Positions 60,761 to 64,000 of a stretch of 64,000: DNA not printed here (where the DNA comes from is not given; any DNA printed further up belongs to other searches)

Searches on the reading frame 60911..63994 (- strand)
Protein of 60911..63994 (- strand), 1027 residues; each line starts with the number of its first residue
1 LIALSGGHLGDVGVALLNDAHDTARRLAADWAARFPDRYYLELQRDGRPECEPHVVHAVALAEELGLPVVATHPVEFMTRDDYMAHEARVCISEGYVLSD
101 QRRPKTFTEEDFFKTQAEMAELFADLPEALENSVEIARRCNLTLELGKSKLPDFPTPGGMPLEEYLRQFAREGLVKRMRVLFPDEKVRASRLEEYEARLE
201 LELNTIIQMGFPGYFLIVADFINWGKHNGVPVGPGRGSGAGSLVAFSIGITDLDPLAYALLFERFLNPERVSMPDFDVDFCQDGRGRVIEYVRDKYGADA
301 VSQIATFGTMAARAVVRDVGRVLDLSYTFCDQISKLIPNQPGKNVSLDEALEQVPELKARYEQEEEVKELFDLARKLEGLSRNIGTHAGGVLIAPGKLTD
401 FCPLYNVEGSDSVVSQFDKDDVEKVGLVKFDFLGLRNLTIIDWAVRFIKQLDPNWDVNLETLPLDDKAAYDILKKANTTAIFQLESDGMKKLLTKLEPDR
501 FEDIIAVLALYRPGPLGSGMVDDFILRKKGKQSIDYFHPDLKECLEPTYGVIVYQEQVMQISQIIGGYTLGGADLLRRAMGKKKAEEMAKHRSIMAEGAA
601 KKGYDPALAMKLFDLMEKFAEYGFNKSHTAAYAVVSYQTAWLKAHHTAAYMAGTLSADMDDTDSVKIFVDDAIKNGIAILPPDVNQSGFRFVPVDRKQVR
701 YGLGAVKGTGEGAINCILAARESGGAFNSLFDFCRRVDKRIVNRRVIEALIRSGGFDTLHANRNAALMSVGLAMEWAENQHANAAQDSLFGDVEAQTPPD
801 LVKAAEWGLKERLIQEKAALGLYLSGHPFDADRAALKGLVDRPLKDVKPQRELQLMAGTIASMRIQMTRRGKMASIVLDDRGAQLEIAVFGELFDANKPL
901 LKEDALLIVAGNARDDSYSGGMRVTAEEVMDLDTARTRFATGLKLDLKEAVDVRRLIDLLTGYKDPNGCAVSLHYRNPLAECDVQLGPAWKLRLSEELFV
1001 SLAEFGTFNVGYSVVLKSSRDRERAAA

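Call 33: search_protein_families(library=ncbifam, proteins=[window:60911-63994:-], max_evalue=0.00001)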
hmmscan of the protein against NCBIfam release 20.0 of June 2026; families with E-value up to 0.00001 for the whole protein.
window:60911-63994:- (1027 aa): 13 families
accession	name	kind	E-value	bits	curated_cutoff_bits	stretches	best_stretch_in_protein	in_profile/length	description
NF004226.0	PRK05673.1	equivalog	0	1326.2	1002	1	1-1003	133-1135/1146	DNA polymerase III subunit alpha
TIGR00594.1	polc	superfamily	0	1089.5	434.35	1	1-890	128-1022/1022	DNA polymerase III subunit alpha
NF005298.0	PRK06826.1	equivalog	0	1013.9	1260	1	1-957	133-1098/1151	DNA polymerase III subunit alpha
NF005617.0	PRK07374.1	equivalog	2.5e-255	850.3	1653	1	8-914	142-1065/1170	DNA polymerase III subunit alpha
NF005377.0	PRK06920.1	equivalog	1.5e-240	801.2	1806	1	1-917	120-1012/1108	DNA polymerase III subunit alpha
NF005516.0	PRK07135.1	equivalog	7.4e-173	577.2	1084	1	117-903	182-950/974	DNA polymerase III DnaE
NF007079.0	PRK09532.1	equivalog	1.1e-171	573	1525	1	8-626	140-778/876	DNA polymerase III subunit alpha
NF004225.0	PRK05672.1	subfamily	4.9e-170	567.8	939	1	20-938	146-1038/1047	error-prone DNA polymerase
NF005582.0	PRK07279.1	equivalog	3.2e-168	561.8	1279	1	63-931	144-963/1033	DNA polymerase III subunit alpha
NF004550.0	PRK05898.1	equivalog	1.1e-162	543.6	1182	1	70-765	138-815/971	DNA polymerase III subunit alpha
NF005616.0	PRK07373.1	equivalog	7.5e-69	232.4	646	1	620-917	34-349/449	DNA polymerase III subunit alpha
TIGR01405.1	polC_Gram_pos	equivalog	1.1e-29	102.8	1043.45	1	55-257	486-679/1211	DNA polymerase III subunit alpha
NF001688.0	PRK00448.1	equivalog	1.7e-29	102.1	873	2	57-257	722-914/1445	PolC-type DNA polymerase III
